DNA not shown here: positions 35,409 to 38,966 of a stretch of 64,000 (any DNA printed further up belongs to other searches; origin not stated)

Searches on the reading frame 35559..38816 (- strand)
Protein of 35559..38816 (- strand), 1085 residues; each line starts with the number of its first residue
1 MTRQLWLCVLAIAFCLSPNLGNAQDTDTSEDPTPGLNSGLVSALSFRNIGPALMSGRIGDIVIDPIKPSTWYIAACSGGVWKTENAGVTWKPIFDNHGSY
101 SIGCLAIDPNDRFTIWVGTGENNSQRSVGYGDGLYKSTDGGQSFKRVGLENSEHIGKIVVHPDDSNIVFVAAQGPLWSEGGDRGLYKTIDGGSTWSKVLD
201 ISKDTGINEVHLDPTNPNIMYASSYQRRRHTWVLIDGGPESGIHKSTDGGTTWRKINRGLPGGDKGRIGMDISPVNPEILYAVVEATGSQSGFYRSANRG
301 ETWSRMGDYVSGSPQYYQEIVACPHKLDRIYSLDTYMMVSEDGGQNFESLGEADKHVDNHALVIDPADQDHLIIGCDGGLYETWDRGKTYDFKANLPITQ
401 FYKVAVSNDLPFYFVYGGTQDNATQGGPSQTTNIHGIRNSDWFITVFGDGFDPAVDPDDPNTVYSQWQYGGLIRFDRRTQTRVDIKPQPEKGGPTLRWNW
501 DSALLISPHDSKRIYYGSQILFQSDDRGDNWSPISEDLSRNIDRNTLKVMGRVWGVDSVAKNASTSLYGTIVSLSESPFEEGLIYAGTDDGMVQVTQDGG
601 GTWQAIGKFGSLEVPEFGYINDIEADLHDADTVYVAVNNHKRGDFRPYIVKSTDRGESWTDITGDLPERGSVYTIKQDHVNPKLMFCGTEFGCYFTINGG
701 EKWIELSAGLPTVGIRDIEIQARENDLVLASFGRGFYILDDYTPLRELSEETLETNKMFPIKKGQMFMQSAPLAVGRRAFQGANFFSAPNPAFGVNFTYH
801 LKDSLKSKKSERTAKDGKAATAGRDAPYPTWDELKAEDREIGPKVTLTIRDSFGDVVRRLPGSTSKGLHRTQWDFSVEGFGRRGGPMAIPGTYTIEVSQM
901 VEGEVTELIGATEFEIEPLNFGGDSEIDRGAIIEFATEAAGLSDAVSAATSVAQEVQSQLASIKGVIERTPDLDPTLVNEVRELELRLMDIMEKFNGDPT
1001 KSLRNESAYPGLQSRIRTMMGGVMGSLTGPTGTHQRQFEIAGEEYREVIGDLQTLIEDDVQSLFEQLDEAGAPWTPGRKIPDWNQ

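Call 9: search_protein_families(library=pfam, proteins=[window:35559-38816:-], max_evalue=0.001)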
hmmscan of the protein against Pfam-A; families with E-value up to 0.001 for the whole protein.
window:35559-38816:- (1085 aa): 4 families
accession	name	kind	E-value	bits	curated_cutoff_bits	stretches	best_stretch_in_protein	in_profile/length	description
PF15902.12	Sortilin-Vps10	-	4.3e-30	105.3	33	3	134-259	3-115/446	Sortilin, neurotensin receptor 3,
PF02012.26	BNR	-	1.8e-09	36.6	27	0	594-604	1-11/12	BNR/Asp-box repeat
PF13860.13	FlgD_ig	-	4.1e-05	23.9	27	1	844-900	24-76/79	FlgD Ig-like domain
PF14870.12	PSII_BNR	-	9.6e-05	22.2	27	0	179-306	34-140/303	Photosynthesis system II assembly factor YCF48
